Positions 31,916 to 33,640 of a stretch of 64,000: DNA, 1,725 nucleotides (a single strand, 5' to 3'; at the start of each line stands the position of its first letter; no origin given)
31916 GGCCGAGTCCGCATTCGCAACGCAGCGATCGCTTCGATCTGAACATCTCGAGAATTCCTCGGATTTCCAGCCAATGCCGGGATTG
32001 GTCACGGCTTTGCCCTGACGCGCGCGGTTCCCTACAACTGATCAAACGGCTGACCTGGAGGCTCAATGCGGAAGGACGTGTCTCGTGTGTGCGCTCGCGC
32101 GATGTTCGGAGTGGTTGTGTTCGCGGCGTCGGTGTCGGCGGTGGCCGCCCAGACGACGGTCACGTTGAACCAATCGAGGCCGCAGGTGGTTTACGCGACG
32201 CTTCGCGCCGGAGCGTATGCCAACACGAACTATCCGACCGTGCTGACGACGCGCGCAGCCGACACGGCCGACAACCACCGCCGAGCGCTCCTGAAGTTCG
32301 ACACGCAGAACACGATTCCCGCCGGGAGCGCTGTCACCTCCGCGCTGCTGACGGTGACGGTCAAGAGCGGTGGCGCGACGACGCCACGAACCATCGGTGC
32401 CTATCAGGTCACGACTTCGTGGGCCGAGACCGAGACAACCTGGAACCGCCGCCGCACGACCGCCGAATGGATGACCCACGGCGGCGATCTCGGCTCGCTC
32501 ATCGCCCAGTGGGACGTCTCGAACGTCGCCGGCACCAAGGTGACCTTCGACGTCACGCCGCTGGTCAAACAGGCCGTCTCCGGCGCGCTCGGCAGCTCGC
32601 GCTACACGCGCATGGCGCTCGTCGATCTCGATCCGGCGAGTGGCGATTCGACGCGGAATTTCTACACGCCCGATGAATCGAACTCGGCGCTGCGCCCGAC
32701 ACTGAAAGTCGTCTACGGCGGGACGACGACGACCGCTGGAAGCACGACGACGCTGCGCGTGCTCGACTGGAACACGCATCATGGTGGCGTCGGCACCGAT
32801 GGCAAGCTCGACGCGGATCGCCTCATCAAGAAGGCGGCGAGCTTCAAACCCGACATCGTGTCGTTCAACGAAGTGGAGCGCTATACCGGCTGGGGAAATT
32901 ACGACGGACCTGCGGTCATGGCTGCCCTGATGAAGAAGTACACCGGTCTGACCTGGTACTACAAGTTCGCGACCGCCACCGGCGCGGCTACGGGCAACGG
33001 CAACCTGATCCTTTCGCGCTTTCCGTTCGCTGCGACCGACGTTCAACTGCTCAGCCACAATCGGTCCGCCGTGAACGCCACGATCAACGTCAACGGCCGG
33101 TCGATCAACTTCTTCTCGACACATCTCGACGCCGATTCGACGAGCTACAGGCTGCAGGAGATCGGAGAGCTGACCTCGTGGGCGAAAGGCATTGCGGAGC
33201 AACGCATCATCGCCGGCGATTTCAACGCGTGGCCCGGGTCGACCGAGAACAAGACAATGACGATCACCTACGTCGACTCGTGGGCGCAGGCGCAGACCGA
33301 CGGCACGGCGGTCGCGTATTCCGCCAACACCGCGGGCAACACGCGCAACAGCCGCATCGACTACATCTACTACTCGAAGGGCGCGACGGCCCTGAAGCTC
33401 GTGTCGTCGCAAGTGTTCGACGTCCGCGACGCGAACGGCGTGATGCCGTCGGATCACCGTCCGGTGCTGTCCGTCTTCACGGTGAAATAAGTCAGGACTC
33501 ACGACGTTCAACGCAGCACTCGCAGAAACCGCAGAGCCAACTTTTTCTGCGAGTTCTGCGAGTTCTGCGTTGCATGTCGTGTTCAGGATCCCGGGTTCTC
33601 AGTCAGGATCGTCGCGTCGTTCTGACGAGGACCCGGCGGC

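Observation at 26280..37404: Recurrent sigma-54-type -24/-12 boxes end only 12-19 nt before start codons, implying leaderless or near-leaderless sigma-54 transcripts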

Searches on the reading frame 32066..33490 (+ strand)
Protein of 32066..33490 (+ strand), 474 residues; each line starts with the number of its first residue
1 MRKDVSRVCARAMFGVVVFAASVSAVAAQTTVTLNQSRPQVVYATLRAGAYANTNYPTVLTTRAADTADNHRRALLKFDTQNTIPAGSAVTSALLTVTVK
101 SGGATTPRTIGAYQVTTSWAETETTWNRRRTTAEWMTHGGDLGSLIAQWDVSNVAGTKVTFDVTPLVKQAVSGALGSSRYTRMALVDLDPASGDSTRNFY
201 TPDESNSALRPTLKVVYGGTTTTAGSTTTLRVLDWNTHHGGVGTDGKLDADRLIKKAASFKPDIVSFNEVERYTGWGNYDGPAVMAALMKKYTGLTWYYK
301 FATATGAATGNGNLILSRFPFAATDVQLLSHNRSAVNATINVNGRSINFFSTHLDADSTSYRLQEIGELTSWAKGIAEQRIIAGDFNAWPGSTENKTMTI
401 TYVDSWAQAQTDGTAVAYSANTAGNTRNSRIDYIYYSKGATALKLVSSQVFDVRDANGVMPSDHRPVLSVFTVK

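Call 15: search_protein_families(library=ncbifam, proteins=[window:32066-33490:+], max_evalue=0.00001)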
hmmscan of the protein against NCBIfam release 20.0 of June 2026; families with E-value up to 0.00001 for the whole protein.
window:32066-33490:+ (474 aa): 2 families
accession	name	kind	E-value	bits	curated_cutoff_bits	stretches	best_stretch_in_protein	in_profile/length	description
NF033679.1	DNRLRE_dom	domain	2e-22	80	34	1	45-215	4-163/164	DNRLRE domain-containing protein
NF003842.0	PRK05421.1-4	equivalog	1.2e-06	28.1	144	1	228-473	30-257/259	endonuclease/exonuclease/phosphatase family protein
